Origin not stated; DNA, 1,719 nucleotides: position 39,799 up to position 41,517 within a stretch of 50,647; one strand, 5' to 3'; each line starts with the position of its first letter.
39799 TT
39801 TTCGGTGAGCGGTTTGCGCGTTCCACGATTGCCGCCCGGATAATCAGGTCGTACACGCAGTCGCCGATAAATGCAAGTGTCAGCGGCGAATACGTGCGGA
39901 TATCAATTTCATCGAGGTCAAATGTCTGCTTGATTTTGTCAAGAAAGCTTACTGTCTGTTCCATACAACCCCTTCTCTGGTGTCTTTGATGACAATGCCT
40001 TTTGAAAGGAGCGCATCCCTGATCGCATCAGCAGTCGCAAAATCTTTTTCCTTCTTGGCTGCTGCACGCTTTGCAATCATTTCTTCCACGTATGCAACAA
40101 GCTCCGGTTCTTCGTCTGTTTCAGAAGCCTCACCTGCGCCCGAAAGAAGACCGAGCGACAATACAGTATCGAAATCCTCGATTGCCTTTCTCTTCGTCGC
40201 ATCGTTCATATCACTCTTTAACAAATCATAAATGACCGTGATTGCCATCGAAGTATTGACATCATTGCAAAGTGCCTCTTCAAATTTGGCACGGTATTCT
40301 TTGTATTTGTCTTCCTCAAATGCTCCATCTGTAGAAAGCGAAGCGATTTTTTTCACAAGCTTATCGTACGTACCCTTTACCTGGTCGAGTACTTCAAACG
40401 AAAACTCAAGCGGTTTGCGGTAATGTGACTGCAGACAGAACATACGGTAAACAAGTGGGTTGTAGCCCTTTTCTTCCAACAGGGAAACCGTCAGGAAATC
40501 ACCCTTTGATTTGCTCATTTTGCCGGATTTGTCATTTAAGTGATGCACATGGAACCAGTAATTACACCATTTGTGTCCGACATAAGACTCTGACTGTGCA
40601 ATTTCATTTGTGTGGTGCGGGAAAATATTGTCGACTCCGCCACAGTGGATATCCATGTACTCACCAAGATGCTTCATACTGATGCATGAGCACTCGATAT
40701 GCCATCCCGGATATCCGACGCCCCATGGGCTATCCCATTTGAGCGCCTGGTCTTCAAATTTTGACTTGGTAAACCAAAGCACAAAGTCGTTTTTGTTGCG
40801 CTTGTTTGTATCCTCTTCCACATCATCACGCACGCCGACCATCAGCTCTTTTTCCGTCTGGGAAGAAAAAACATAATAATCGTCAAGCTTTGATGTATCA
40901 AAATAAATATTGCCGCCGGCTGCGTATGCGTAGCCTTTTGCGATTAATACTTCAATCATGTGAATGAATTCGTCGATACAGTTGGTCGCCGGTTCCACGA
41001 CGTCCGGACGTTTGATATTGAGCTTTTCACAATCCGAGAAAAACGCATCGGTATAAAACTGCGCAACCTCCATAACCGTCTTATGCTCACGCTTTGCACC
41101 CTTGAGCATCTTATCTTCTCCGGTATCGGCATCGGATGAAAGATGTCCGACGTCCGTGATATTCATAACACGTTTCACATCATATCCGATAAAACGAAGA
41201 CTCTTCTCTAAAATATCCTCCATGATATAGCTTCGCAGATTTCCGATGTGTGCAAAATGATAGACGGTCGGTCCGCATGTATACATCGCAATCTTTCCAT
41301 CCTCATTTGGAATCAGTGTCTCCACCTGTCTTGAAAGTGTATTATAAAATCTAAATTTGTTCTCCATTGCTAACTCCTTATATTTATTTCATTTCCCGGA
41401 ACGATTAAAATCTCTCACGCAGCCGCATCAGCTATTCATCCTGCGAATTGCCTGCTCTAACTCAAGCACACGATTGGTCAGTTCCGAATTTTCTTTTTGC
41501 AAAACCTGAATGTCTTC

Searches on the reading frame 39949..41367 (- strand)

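Call 71: search_protein_families(library=pfam, proteins=[L032:5594-6505:+], max_evalue=1)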
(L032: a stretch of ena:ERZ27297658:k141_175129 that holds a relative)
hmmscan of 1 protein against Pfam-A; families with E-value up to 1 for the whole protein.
L032:5594-6505:+ (304 aa): 3 families
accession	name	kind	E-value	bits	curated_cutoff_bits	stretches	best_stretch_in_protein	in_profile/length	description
PF01029.23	NusB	-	0.029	15.2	23.1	1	164-205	82-123/133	NusB family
PF11505.13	DUF3216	-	0.075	13.7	25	0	181-218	14-51/91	Protein of unknown function (DUF3216)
PF11574.13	Rpf1_C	-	0.29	12.4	21.2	0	250-284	28-62/88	Resuscitation-promoting factor Rpf1, C-terminal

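Call 72: search_protein_families(library=ncbifam, proteins=[L032:5594-6505:+], max_evalue=1)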
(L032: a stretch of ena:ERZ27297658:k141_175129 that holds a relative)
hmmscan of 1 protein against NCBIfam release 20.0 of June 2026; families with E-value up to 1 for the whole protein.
L032:5594-6505:+ (304 aa): 2 families
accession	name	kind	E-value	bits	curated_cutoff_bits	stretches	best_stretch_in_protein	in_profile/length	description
NF001223.0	PRK00202.1-1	equivalog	0.041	13.9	131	1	152-211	74-138/146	transcription antitermination factor NusB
TIGR01951.1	nusB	equivalog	0.063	13.6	88.35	1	164-207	78-121/131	transcription antitermination factor NusB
